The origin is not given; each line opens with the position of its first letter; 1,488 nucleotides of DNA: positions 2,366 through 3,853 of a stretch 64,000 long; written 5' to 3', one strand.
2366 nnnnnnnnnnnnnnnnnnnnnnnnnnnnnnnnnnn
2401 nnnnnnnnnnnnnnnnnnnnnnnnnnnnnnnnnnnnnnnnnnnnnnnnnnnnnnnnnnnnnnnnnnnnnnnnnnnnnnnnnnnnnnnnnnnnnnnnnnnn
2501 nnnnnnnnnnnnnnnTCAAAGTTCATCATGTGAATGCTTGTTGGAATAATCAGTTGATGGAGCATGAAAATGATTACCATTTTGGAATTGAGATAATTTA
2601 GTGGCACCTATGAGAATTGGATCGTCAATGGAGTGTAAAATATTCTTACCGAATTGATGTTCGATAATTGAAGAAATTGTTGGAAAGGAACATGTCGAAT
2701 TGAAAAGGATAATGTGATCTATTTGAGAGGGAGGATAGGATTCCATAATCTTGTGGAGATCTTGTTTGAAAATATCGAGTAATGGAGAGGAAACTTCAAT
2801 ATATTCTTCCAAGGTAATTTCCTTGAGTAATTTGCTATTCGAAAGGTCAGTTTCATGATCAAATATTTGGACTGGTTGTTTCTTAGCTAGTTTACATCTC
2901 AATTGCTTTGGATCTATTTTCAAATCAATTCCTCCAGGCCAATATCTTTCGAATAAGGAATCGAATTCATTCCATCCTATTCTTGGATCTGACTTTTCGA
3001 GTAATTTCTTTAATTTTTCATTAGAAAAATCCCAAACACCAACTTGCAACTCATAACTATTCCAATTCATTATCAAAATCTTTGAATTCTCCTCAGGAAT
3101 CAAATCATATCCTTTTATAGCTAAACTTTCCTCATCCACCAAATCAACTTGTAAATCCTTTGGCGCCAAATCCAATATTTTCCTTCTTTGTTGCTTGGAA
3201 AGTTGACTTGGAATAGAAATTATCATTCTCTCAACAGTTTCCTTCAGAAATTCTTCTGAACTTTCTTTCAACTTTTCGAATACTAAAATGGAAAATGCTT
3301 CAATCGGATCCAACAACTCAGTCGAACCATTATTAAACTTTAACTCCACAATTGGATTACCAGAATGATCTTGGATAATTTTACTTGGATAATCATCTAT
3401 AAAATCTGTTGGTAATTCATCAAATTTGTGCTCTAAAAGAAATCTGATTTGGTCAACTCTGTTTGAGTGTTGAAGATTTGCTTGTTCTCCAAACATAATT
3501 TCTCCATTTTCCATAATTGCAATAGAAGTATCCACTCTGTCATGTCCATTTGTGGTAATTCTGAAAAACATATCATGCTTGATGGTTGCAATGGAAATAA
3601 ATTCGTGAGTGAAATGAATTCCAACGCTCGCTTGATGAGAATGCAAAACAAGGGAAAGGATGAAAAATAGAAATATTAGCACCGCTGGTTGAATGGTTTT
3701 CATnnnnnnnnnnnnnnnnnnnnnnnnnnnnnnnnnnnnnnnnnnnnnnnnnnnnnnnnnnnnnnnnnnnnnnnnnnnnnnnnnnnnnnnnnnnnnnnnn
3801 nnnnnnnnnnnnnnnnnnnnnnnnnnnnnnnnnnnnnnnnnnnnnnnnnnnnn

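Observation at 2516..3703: ER-retained, NBD-only Hsp70 relative with degenerate ATP-binding motifs (candidate pseudo-chaperone)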

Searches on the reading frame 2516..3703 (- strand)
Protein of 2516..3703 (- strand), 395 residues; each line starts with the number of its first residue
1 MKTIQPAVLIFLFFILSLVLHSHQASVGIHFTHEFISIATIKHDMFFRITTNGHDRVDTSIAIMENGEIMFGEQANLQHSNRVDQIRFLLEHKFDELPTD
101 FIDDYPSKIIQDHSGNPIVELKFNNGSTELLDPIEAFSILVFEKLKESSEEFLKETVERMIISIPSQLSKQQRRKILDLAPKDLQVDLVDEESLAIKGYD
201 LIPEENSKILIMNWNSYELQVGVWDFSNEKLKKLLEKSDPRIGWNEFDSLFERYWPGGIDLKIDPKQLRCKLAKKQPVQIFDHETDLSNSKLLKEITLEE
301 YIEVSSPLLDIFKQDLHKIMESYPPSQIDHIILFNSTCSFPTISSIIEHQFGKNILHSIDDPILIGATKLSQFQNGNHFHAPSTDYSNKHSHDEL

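Call 3: search_protein_families(library=pfam, proteins=[window:2516-3703:-], max_evalue=10)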
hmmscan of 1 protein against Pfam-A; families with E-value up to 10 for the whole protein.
window:2516-3703:- (395 aa): 2 families
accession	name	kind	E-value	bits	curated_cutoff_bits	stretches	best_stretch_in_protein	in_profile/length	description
PF00012.26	HSP70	-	2.1e-12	46.5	20.6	1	53-368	28-369/599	Hsp70 protein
PF07268.16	EppA_BapA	-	0.08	13.3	29.1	1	290-336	59-108/138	Exported protein precursor (EppA/BapA)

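Call 4: search_solved_structures(query=window:2519-3703:-, max_evalue=10, show_alignments=3)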
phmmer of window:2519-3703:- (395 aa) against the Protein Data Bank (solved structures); distinct sequences matched with E-value up to 10: 120 (the best 60 are shown).
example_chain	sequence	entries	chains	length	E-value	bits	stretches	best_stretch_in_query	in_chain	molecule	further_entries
5umb_A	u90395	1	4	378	4.5e-13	52.3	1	42-353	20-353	Chaperone DnaK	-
8d1p_A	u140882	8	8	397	4.9e-13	52.2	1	39-353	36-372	Chaperone DnaK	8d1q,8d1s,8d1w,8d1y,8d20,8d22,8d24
8w1m_A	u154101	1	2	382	1.2e-10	44.3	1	54-366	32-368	Chaperone protein DnaK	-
7olc_C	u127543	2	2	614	2e-10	43.6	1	57-227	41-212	Ribosome-associated molecular chaperone SSB1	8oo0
6ha7_A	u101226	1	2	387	2.5e-10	43.3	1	28-358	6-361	Endoplasmic reticulum chaperone BiP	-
6h9u_A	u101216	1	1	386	2.6e-10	43.2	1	29-358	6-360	Endoplasmic reticulum chaperone BiP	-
6zyh_A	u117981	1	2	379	3e-10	43.1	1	29-354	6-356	Endoplasmic reticulum chaperone BiP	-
3iuc_A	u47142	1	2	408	3.2e-10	43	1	28-357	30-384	Heat shock 70kDa protein 5 (Glucose-regulated protein, 78kDa)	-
3ldl_A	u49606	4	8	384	3.2e-10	43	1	28-354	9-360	78 kDa glucose-regulated protein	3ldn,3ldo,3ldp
6cz1_A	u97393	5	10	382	3.3e-10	42.9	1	28-354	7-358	Endoplasmic reticulum chaperone BiP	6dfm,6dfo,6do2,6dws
9h0c_A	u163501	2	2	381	3.3e-10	42.9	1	28-354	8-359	Endoplasmic reticulum chaperone BiP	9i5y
5evz_A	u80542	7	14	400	3.6e-10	42.8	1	28-354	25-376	78 kDa glucose-regulated protein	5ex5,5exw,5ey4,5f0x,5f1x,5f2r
5tky_A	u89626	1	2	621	4.2e-10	42.6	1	60-227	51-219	Putative uncharacterized protein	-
3gl1_A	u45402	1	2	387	4.4e-10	42.5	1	24-360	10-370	Heat shock protein SSB1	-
9dvi_B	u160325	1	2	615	6.2e-10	42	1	54-366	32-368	Chaperone protein DnaK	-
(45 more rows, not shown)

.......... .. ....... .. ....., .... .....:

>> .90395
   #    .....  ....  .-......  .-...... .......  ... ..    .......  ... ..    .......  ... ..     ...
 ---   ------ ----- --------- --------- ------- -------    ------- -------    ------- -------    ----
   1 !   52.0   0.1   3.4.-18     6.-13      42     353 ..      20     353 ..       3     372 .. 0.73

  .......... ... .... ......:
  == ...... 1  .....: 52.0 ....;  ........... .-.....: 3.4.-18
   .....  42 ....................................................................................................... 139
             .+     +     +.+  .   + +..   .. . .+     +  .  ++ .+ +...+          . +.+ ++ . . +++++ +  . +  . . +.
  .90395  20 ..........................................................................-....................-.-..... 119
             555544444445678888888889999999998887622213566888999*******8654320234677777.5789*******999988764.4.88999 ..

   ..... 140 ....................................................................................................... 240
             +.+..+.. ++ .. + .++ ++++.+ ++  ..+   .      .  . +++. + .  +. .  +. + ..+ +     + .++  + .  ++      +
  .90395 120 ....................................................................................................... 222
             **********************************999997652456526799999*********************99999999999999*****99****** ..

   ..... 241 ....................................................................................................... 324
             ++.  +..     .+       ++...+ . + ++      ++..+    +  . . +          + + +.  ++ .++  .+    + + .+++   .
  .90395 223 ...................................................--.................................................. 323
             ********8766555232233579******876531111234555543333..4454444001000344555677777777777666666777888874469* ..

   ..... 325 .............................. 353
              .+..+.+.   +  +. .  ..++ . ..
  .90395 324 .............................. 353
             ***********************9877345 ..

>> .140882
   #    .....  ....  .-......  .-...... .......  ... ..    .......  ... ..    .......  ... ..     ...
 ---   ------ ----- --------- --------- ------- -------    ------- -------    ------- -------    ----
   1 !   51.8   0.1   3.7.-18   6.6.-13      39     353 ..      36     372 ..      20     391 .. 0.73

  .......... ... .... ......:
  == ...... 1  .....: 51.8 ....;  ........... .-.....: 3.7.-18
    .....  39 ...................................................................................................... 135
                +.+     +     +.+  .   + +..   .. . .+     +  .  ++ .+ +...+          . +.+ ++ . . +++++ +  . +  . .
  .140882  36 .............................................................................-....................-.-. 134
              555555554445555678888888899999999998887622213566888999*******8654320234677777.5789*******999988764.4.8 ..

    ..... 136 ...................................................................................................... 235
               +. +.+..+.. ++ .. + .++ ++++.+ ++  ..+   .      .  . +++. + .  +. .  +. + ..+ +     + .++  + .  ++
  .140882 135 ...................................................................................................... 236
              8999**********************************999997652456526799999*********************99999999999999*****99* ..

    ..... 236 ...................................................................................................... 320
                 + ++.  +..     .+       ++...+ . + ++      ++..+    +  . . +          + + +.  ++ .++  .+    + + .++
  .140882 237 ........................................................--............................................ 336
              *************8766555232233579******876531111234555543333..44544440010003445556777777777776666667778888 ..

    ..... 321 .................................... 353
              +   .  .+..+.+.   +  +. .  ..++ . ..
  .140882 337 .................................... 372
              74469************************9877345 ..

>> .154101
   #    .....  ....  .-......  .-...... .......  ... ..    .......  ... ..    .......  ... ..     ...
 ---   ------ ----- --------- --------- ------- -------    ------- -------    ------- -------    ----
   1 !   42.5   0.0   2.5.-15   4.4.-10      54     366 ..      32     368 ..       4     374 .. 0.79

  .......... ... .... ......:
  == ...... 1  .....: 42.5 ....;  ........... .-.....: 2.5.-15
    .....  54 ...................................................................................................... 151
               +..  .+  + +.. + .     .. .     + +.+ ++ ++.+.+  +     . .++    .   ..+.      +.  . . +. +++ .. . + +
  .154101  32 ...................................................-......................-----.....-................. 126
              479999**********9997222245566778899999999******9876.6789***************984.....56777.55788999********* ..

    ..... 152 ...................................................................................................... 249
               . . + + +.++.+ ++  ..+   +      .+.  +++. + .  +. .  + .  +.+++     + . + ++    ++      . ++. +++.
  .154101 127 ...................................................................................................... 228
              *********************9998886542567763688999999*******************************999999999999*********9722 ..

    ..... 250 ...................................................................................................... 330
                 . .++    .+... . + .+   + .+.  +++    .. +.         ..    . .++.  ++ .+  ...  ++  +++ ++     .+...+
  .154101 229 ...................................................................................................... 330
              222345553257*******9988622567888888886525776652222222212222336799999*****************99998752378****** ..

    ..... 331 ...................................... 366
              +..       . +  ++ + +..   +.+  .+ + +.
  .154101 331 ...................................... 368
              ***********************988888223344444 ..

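Call 6: find_homologous_proteins(query=window:2519-3703:-, max_evalue=0.001)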
Query window:2519-3703:- (395 aa): 2 proteins with E <= 0.001 among 4956 candidates.
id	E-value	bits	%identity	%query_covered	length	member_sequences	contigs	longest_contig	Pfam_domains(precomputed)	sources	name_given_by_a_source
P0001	4.7e-255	864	98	100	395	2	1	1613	PF00012.27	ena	-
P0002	3.7e-4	38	21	93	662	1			PF00012.27,PF06723.20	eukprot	eukprot:snap_masked-scaffold_15-processed-gene-1.8-mRNA-1 protein AED:0.03 eAED:0.03 QI:0/-1/0/1/-1/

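Call 8: find_encoding_contigs(protein=P0001, flank=5000)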
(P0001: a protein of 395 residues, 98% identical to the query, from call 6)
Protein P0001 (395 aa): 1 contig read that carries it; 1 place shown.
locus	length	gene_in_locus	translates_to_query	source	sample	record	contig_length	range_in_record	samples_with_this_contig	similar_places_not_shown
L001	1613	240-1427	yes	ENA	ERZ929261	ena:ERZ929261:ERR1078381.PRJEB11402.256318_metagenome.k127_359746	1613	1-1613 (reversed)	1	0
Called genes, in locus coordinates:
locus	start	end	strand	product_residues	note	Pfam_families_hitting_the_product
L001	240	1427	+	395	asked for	PF00012:HSP70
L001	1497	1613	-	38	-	?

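Call 12: list_cluster_members(proteins=[window:2519-3703:-, window:9832-11271:+, window:11596-12975:+, window:17255-18430:-, window:56102-59671:+, window:29081-30664:+])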
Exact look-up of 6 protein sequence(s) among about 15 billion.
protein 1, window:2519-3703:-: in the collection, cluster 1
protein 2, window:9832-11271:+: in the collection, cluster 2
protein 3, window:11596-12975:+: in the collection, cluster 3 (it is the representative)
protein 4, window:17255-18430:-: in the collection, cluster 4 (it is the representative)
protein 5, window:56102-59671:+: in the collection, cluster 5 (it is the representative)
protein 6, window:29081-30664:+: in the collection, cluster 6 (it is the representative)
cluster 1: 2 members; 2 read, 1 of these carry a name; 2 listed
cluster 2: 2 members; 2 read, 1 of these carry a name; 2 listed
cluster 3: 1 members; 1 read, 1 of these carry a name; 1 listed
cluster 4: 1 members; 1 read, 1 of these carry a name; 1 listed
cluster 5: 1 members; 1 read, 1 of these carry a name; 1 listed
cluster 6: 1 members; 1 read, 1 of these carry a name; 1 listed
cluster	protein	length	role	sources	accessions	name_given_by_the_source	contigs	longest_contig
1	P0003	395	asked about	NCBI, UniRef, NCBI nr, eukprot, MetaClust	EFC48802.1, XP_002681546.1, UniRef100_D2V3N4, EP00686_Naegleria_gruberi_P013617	predicted protein [Naegleria gruberi] | Predicted protein n=1 Tax=Naegleria gruberi TaxID=5762 RepID=D2V3N4_NAEGR | uncharacterized protein NAEGRDRAFT_63429 [Naegleria gruberi]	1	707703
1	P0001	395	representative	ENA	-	-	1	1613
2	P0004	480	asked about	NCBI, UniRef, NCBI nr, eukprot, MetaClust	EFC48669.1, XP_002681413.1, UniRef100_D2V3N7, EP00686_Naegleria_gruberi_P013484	ferrochelatase [Naegleria gruberi] | Ferrochelatase n=1 Tax=Naegleria gruberi TaxID=5762 RepID=D2V3N7_NAEGR | XP_002681413.1 ferrochelatase [Naegleria gruberi]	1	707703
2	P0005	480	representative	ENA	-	-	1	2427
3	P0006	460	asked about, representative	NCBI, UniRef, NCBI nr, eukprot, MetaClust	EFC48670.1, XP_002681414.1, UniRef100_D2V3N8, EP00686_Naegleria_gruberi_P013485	predicted protein [Naegleria gruberi] | Predicted protein n=1 Tax=Naegleria gruberi TaxID=5762 RepID=D2V3N8_NAEGR | uncharacterized protein NAEGRDRAFT_63432 [Naegleria gruberi]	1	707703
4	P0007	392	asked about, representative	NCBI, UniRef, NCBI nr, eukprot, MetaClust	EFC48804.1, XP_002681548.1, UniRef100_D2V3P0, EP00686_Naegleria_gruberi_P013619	predicted protein [Naegleria gruberi] | Predicted protein n=1 Tax=Naegleria gruberi TaxID=5762 RepID=D2V3P0_NAEGR | uncharacterized protein NAEGRDRAFT_63434 [Naegleria gruberi]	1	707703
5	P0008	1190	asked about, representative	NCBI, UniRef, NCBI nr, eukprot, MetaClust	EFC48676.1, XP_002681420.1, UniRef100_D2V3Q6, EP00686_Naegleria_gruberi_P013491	predicted protein [Naegleria gruberi] | Predicted protein n=1 Tax=Naegleria gruberi TaxID=5762 RepID=D2V3Q6_NAEGR | uncharacterized protein NAEGRDRAFT_63451 [Naegleria gruberi]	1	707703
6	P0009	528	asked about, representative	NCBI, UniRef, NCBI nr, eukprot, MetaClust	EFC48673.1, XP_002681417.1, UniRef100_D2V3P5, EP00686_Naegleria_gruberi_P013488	lysosomal carboxypeptidase [Naegleria gruberi] | Lysosomal carboxypeptidase n=1 Tax=Naegleria gruberi TaxID=5762 RepID=D2V3P5_NAEGR | XP_002681417.1 lysosomal carboxypeptidase [Naegleria gruberi strain NEG-M]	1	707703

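Call 18: predict_structure(protein=window:2519-3703:-)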
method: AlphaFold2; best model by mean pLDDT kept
length: 395 residues; sequences in the alignment: 1
mean_pLDDT: 44.5   pTM: 0.37
mean pLDDT of the five models: 44.5, 42.3, 38.4, 35.6, 34.1
residues with pLDDT >= 90: 0; 70-90: 20; 50-70: 107; < 50: 268
segments of 3 or more residues with pLDDT < 50: 18-119, 216-219, 238-395
pLDDT, mean of each block of 10 residues (from residue 1): 59 57 34 29 34 36 36 34 29 34 39 44 57 54 54 63 68 71 73 57 61 53 57 53 42 37 35 39 40 37 29 40 41 41 40 36 39 32 29 26
secondary structure, 60 per line:
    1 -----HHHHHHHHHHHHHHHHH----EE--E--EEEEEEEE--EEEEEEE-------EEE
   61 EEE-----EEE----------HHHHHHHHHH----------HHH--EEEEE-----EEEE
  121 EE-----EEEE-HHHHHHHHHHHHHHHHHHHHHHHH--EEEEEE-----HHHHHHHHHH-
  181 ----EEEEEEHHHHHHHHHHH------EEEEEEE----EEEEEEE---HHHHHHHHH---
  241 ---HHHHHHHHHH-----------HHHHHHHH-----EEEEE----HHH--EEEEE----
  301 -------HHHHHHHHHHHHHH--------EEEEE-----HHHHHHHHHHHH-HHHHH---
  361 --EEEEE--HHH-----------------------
elements in order: H6-22 E34-41 E44-50 E58-63 E69-71 H82-91 E107-111 E117-122 E128-131 H133-156 E159-164 H170-179 E185-190 H191-201 E208-214 E219-225 H229-237 H244-253 H265-272 E278-282 E292-296 H308-321 E330-334 H340-351 H353-357 E363-367

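Call 19: search_protein_representatives(protein=window:2519-3703:-)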
Query: 395 residues. Proteins with E-value up to 0.001 (for the whole library): 560; up to 1e-10: 15; up to 1e-30: 1. The best 150 are listed.
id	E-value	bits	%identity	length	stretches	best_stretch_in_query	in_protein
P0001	1.5e-255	863.7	98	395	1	1-395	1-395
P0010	1.1e-21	94.0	27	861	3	83-376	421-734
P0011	9.9e-15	71.0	27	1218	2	25-371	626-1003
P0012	3.0e-14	69.4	26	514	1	25-369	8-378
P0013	2.8e-13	66.2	24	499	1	26-372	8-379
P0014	3.3e-13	66.0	25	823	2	23-254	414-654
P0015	3.4e-13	66.0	28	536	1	61-354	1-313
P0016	8.1e-13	64.7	27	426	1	53-372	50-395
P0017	6.5e-12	61.7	28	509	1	28-369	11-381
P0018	8.6e-12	61.4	27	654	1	8-380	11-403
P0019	2.1e-11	60.1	25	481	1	56-359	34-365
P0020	2.7e-11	59.7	26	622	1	25-382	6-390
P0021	3.2e-11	59.5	28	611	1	54-376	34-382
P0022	4.4e-11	59.0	27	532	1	28-351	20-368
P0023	6.8e-11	58.4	24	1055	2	42-355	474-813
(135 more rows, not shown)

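Call 23: find_related_loci(query=window:2519-3703:-, collection=metagenome_contigs, flank=3000)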
Query window:2519-3703:- (395 aa) in metagenome_contigs; peptide patterns used: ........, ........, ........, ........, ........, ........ (x = any residue, [..] = any of these).
85 stretches matched a pattern, but none encodes a relative of the query by tblastn (E <= 1e-3).
